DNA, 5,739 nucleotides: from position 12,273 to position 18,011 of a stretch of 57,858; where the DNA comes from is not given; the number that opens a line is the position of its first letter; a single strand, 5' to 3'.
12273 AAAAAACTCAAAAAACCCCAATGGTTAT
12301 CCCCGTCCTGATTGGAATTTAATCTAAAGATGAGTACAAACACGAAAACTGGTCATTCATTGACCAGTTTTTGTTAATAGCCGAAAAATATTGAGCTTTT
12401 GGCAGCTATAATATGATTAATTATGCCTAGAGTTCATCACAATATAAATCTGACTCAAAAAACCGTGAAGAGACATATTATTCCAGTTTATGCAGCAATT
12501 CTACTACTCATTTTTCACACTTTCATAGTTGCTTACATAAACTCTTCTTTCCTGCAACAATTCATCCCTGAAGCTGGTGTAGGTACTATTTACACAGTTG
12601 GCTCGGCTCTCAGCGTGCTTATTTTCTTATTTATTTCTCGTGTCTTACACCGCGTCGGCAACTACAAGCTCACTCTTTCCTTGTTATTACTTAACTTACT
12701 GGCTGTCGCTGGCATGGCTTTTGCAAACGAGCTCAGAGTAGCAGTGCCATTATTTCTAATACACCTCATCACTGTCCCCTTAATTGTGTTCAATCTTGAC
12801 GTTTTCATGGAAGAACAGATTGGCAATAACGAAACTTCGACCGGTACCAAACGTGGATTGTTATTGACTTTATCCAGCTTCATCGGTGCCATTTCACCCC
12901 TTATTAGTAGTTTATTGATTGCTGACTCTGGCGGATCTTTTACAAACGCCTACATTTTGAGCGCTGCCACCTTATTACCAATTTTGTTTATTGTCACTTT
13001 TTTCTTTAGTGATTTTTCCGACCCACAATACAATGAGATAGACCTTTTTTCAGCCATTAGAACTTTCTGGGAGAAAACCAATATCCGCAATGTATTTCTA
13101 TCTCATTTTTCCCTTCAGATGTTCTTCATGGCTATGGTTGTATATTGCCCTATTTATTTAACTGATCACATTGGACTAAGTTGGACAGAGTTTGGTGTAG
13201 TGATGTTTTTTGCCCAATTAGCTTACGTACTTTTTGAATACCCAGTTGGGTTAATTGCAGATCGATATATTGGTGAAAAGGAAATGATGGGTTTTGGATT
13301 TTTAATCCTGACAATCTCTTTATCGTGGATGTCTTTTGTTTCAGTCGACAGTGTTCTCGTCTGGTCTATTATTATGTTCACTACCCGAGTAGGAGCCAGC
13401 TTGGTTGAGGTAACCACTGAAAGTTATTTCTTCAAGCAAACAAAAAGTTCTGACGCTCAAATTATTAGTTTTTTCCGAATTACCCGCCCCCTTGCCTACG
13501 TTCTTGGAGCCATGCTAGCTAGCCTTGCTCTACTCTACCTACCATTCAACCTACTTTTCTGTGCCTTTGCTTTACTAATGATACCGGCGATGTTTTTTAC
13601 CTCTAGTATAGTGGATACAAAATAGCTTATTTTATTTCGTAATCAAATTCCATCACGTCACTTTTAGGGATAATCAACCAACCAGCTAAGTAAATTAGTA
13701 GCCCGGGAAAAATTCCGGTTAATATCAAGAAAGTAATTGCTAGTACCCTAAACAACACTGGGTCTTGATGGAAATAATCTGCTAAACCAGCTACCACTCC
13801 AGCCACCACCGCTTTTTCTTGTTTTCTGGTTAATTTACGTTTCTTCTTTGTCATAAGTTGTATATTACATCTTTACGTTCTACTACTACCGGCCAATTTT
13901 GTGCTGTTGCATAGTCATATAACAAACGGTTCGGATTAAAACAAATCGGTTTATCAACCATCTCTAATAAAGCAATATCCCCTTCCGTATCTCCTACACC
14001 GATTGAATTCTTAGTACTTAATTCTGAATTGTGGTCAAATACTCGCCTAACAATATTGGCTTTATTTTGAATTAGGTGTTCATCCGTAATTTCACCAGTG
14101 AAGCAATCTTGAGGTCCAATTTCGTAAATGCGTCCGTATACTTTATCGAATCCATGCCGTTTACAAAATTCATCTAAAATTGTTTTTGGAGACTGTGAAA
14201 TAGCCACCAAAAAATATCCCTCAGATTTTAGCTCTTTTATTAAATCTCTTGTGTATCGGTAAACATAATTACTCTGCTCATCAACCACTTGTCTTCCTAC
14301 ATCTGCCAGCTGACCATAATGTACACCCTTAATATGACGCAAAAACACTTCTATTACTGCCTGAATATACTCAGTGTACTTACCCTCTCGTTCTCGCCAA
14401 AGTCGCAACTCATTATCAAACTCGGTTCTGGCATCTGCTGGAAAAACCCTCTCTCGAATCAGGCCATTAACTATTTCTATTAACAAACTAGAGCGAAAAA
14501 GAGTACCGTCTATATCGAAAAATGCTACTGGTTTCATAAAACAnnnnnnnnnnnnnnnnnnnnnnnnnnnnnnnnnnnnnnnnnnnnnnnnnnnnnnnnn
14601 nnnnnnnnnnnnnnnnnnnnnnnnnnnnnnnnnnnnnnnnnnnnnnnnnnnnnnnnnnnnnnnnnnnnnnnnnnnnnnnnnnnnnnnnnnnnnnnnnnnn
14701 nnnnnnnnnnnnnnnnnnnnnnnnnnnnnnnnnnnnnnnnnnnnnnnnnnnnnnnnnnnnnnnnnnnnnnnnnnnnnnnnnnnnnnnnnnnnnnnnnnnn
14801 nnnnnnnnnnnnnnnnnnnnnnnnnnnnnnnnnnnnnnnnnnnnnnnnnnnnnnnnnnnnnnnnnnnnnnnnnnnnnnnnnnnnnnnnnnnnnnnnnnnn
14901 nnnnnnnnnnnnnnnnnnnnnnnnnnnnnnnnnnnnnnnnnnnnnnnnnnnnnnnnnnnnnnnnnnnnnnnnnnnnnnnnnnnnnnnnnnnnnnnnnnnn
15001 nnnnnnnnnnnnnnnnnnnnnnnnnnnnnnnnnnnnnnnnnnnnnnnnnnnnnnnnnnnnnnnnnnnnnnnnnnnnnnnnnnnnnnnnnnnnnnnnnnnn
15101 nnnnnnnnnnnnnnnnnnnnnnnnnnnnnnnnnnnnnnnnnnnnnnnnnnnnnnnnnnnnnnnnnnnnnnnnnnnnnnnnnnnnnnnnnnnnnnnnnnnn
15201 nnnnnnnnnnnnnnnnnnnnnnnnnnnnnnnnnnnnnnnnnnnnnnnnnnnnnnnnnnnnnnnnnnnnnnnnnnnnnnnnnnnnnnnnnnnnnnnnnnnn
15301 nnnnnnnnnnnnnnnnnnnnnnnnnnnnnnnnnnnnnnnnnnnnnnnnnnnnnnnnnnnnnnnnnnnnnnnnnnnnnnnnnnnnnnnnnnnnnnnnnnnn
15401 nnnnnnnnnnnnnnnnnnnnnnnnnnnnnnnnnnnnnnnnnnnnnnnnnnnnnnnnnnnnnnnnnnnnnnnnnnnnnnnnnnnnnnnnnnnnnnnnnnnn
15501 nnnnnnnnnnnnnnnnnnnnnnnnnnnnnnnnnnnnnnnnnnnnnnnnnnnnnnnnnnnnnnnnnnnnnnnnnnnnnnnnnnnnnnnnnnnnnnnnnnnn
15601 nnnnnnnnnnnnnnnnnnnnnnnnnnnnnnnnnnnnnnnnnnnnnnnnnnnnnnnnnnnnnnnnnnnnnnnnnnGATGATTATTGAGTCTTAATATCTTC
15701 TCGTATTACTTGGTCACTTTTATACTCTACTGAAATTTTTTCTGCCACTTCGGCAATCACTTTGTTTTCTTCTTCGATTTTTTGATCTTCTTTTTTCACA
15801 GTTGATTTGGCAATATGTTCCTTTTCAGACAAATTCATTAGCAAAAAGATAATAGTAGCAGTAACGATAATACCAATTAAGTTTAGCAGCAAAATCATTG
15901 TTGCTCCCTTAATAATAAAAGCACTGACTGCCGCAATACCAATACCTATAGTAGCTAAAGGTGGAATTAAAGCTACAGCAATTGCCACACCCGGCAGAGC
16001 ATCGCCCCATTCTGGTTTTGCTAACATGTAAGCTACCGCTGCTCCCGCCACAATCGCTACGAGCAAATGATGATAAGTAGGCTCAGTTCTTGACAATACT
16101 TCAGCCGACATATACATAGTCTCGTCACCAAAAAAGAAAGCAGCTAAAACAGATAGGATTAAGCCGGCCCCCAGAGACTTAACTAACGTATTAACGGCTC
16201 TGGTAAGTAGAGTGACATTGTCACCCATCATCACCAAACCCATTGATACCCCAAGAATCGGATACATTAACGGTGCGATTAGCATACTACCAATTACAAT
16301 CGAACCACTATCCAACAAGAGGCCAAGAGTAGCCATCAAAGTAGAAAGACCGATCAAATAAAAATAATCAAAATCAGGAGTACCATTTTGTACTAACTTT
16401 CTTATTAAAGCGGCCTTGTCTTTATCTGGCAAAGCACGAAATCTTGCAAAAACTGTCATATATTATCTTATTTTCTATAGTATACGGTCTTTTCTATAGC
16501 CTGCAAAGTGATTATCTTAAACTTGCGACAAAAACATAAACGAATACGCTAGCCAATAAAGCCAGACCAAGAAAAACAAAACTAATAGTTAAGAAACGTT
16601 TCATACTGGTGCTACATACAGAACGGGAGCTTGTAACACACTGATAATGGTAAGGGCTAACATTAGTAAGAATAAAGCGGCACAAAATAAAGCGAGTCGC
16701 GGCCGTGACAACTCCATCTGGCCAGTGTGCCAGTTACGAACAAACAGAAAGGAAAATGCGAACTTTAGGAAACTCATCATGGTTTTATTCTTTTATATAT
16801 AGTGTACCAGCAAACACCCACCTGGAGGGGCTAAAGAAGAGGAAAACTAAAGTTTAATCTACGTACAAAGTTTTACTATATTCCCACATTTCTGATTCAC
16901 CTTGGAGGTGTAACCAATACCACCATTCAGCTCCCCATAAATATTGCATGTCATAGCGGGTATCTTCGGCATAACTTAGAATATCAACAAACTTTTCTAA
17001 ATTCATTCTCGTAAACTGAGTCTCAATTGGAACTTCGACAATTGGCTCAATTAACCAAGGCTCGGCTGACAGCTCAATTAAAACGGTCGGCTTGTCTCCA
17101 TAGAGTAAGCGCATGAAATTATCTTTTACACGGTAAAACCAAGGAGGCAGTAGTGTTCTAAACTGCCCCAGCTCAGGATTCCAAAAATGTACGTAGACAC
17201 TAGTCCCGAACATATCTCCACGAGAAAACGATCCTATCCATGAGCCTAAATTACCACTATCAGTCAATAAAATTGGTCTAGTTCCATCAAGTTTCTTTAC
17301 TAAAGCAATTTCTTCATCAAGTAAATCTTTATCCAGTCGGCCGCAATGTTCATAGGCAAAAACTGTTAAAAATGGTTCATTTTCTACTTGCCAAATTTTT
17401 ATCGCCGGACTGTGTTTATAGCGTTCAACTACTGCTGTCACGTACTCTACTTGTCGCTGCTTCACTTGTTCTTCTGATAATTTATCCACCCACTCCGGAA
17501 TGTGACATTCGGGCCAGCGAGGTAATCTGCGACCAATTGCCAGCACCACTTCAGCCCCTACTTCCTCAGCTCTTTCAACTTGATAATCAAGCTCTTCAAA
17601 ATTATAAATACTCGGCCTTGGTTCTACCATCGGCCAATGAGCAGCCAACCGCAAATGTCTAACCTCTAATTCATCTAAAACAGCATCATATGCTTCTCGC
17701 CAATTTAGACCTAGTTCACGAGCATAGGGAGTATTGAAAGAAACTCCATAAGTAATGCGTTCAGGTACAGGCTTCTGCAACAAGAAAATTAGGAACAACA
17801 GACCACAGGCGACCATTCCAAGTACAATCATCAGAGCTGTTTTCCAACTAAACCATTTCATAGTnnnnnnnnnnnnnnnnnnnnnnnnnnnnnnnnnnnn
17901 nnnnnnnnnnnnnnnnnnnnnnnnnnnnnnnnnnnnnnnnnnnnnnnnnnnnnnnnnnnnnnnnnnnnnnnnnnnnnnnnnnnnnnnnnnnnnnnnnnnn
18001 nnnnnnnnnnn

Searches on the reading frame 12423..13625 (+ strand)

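Call 94: search_protein_families(library=pfam, proteins=[window:12423-13625:+], max_evalue=0.0001)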
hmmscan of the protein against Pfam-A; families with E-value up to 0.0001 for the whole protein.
window:12423-13625:+ (400 aa): 2 families
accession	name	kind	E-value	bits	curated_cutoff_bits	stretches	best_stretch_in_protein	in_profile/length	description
PF07690.21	MFS_1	-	2.8e-20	73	33.4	2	26-329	5-312/347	Major Facilitator Superfamily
PF12832.13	MFS_1_like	-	5.8e-05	22.8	25.2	0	22-156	218-355/373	MFS_1 like family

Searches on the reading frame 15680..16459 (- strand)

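Call 94: search_protein_families(library=pfam, proteins=[window:15680-16459:-], max_evalue=0.0001)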
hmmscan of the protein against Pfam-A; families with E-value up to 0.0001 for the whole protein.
window:15680-16459:- (259 aa): 1 family
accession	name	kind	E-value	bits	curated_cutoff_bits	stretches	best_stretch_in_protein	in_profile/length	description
PF04087.19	DUF389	-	1.7e-29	103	23.9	1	59-199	1-137/137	Domain of unknown function (DUF389)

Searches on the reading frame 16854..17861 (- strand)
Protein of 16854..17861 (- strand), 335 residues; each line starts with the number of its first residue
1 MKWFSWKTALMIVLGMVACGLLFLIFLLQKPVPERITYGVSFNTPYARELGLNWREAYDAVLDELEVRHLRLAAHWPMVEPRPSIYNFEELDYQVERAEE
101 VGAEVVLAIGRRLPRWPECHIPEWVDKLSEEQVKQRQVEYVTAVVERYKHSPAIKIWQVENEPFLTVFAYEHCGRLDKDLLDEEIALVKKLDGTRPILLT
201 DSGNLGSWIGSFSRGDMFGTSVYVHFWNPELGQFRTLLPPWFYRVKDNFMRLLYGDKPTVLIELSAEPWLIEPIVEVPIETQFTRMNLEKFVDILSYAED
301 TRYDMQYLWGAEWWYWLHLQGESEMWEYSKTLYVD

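Call 94: search_protein_families(library=pfam, proteins=[window:16854-17861:-], max_evalue=0.0001)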
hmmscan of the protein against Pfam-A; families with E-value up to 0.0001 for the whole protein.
window:16854-17861:- (335 aa): 2 families
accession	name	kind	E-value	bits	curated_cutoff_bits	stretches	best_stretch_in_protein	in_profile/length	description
PF02449.21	Glyco_hydro_42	-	1.8e-10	41.2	21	0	62-127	19-86/376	Beta-galactosidase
PF00331.26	Glyco_hydro_10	-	2.9e-05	23.9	22.1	1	75-164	46-130/311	Glycosyl hydrolase family 10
